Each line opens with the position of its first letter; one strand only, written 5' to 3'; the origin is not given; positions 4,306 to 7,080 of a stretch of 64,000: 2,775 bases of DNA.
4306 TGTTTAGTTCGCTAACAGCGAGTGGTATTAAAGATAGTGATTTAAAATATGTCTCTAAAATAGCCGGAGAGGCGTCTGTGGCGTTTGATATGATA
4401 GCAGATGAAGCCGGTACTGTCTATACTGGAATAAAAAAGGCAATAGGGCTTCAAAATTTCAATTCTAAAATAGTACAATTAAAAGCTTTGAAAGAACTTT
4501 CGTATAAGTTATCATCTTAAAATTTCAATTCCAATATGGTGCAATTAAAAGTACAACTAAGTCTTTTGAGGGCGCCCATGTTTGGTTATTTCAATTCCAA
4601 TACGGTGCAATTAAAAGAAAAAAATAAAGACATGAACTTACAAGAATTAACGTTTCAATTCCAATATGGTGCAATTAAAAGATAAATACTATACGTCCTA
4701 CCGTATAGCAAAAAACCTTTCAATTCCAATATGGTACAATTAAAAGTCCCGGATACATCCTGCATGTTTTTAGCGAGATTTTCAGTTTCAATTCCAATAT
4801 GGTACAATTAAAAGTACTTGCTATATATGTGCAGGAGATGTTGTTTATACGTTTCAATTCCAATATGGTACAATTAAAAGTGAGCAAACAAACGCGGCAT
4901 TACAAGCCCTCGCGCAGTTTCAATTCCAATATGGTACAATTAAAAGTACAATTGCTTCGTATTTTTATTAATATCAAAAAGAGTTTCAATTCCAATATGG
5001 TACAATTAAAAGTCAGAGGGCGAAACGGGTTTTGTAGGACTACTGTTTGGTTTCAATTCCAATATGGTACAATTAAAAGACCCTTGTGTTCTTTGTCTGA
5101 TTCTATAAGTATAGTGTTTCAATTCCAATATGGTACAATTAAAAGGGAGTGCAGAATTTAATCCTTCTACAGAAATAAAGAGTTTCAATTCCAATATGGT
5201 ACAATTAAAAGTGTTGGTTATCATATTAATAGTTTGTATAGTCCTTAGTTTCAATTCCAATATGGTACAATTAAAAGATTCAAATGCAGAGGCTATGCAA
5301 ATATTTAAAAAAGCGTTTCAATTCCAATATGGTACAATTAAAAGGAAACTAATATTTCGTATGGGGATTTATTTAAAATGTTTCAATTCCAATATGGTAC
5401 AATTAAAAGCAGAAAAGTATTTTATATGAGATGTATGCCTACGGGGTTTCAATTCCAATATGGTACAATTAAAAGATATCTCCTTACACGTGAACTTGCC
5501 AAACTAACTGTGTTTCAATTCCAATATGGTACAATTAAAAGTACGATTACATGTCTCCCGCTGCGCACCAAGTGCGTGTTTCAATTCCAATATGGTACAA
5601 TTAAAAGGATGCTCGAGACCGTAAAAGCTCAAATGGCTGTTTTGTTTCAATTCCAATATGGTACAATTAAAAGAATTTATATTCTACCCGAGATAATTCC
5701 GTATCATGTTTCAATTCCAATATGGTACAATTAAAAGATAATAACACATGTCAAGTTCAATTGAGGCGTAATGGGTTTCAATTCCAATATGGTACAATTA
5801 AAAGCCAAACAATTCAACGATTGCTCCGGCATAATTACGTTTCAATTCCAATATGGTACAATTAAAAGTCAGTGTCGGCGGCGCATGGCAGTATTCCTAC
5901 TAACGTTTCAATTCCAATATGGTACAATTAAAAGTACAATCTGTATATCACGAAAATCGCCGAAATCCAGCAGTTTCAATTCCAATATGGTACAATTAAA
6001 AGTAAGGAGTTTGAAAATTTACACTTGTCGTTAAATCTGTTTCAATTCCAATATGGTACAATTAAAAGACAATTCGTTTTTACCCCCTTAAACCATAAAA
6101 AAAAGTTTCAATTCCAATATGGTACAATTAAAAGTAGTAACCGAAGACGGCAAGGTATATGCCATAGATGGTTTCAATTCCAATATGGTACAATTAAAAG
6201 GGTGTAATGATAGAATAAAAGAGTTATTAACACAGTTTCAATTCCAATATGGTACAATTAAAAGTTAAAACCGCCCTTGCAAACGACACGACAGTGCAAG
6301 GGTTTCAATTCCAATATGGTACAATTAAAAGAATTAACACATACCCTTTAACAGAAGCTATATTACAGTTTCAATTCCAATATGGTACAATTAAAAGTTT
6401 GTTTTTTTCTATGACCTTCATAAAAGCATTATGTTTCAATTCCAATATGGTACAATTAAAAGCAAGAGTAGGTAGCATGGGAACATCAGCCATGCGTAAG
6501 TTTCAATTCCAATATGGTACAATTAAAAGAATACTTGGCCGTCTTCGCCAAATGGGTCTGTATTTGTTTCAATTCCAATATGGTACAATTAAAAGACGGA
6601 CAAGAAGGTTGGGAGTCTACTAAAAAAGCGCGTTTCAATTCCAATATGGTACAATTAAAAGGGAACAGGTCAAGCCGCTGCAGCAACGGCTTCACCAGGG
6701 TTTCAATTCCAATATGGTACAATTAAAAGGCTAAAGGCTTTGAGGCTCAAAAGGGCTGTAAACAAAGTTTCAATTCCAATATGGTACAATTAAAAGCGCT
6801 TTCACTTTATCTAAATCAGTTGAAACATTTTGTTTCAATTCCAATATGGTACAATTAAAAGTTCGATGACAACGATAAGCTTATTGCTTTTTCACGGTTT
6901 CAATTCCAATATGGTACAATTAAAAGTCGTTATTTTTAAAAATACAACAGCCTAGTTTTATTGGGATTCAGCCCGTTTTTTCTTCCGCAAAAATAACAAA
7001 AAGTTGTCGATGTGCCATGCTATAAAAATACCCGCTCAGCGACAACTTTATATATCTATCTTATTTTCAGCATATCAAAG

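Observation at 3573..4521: Phage tape-measure gene fragment sits where a spacer should be: fused to the old end of CRISPR array 1 and bracketed by a relic repeat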

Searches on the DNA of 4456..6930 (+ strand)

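Call 77: search_dna_similar(query=window:4456-6930:+, collection=phages, mode=near, max_evalue=0.01, max_rows=20)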
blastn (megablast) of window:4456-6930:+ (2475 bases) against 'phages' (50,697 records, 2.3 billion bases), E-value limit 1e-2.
No match.
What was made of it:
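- Tried and rejected: Whole array 1 against GenBank phages: no match (call 77).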
